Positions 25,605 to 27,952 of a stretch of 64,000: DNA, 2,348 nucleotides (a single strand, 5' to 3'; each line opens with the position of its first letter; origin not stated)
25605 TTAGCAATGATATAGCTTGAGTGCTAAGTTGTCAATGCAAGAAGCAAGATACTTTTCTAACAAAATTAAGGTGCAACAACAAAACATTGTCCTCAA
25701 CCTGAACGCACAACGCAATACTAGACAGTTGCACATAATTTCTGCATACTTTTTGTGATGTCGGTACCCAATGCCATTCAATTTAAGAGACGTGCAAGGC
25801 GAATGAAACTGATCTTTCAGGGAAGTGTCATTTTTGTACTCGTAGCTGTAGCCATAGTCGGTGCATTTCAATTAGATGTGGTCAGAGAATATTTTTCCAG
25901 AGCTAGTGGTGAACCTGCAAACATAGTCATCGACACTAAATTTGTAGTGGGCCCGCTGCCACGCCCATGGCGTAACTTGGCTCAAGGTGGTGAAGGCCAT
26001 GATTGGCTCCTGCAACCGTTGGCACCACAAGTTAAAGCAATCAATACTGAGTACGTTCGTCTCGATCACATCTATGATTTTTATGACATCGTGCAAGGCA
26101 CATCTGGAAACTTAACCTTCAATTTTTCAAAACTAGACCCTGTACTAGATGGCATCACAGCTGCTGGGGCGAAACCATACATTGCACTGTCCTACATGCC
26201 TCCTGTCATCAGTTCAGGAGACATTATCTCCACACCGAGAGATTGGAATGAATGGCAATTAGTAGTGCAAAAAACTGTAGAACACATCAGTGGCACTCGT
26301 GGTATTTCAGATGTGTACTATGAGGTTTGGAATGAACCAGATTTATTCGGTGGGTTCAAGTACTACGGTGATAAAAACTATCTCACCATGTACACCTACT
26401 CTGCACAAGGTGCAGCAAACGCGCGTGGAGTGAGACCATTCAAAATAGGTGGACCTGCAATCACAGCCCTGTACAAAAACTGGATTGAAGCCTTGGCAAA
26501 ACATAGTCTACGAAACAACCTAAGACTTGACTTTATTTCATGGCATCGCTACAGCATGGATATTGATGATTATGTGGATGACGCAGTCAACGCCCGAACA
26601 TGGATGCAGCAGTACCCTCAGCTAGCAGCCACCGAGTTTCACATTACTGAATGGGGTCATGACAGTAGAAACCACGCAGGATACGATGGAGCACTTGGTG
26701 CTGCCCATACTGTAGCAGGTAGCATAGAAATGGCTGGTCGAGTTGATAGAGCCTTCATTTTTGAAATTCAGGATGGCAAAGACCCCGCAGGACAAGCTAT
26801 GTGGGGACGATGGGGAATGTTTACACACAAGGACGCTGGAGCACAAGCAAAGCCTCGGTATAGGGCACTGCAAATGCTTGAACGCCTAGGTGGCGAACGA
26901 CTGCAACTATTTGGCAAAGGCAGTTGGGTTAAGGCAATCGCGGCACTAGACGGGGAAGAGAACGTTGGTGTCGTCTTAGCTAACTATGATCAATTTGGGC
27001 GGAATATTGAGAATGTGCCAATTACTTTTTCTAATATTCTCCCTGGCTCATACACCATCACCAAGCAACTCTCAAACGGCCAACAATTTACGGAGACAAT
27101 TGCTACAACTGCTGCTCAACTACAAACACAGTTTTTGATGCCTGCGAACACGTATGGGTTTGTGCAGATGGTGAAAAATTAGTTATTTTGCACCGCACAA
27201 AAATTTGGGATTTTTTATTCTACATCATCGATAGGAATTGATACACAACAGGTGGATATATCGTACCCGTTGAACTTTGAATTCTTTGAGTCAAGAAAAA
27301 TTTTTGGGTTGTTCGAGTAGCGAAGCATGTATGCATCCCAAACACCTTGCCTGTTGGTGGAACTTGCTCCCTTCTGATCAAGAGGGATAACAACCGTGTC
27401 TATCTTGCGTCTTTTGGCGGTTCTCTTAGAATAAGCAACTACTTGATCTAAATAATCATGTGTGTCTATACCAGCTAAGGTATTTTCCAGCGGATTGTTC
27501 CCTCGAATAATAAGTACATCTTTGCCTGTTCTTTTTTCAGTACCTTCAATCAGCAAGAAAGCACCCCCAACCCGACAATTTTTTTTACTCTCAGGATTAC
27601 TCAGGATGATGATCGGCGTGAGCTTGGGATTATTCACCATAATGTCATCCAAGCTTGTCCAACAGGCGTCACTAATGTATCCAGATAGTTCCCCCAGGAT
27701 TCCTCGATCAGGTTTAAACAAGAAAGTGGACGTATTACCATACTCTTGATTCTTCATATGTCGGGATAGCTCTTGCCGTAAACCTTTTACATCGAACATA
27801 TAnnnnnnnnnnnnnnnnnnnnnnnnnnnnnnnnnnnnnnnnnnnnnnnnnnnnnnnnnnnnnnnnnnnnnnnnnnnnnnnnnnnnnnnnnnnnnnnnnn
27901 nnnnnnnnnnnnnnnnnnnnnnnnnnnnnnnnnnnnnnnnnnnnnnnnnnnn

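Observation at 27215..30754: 1179-aa domain-less giant protein, last gene of an ftsH / 5'-3' exonuclease / GT4 gene string, with a possible C-terminal Cys-His-Asn catalytic arrangement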

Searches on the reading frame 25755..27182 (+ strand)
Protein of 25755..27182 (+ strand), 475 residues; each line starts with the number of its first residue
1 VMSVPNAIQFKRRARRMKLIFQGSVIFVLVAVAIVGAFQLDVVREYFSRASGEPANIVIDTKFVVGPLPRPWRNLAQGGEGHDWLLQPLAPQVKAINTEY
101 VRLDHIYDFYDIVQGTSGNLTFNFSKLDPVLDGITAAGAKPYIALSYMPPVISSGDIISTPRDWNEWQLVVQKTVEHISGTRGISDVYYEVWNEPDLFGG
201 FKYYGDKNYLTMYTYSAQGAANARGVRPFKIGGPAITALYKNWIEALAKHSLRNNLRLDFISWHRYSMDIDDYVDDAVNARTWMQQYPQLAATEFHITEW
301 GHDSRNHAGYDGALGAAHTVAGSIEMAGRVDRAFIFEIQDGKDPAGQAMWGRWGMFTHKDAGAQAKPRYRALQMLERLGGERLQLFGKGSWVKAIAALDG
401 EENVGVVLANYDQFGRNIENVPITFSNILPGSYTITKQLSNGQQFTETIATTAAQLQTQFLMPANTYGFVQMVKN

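Call 5: search_protein_families(library=pfam, proteins=[window:25755-27182:+], max_evalue=1)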
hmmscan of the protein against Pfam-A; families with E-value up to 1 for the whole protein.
window:25755-27182:+ (475 aa): 2 families
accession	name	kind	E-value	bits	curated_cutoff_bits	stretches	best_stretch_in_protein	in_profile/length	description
PF01229.23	Glyco_hydro_39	-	3.3e-27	95.9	26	1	92-384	42-356/472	Glycosyl hydrolases family 39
PF11790.14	Glyco_hydro_cc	-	0.00021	21.4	21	1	227-342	103-215/237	Glycosyl hydrolase catalytic core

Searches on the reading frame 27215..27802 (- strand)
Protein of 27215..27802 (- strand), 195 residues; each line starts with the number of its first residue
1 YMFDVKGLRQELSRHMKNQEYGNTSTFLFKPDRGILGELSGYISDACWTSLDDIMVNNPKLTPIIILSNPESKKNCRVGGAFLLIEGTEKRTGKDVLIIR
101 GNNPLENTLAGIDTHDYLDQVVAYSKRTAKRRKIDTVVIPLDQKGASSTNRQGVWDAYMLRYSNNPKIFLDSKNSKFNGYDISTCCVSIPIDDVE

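Call 22: search_protein_families(library=pfam, proteins=[window:27215-27802:-], max_evalue=1)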
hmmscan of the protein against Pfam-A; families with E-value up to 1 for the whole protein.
window:27215-27802:- (195 aa): 0 families

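Call 82: search_solved_structures(query=A5, max_evalue=10, show_alignments=2)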
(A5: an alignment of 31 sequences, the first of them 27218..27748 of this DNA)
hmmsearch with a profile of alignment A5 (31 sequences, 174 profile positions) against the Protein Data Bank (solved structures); distinct sequences matched with E-value up to 10: 7.
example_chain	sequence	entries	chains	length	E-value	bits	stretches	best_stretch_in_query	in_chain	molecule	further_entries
1xiq_A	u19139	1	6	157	0.13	15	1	46-108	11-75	Nucleoside diphosphate kinase B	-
2le9_B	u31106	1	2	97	0.2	14.4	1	98-162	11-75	Protein S100-A13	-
1yur_A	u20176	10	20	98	0.21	14.3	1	98-162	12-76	S100 calcium-binding protein A13 | S100 calcium binding protein A13 | Protein S100-A13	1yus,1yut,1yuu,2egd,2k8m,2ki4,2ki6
2h2k_A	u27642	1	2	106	0.25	14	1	98-162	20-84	Protein S100-A13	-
6dgc_A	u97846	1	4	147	0.32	13.7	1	96-151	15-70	ISC1926 TnpA C-terminal catalytic domain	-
2olm_A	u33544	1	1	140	1.7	11.3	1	80-123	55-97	Nucleoporin-like protein RIP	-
2d9l_A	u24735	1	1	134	1.7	11.3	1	80-121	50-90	Nucleoporin-like protein RIP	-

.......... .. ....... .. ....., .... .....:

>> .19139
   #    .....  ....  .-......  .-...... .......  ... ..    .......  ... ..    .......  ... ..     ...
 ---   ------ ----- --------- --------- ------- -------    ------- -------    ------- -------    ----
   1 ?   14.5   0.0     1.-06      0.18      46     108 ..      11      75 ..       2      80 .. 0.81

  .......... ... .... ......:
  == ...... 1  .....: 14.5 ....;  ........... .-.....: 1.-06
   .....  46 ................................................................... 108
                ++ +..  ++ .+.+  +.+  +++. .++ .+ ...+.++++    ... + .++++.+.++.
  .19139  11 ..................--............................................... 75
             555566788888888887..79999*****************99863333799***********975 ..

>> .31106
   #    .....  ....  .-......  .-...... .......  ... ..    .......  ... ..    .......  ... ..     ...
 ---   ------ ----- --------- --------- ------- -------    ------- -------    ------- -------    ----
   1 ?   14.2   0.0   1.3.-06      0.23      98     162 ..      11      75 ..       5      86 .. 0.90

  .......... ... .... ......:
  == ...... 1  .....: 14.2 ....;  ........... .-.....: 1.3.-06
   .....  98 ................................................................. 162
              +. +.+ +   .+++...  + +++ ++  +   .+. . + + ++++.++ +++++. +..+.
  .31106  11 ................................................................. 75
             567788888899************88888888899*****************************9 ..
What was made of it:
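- On GNAT superfamily: A PDB profile search gave only chance hits (call 82).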
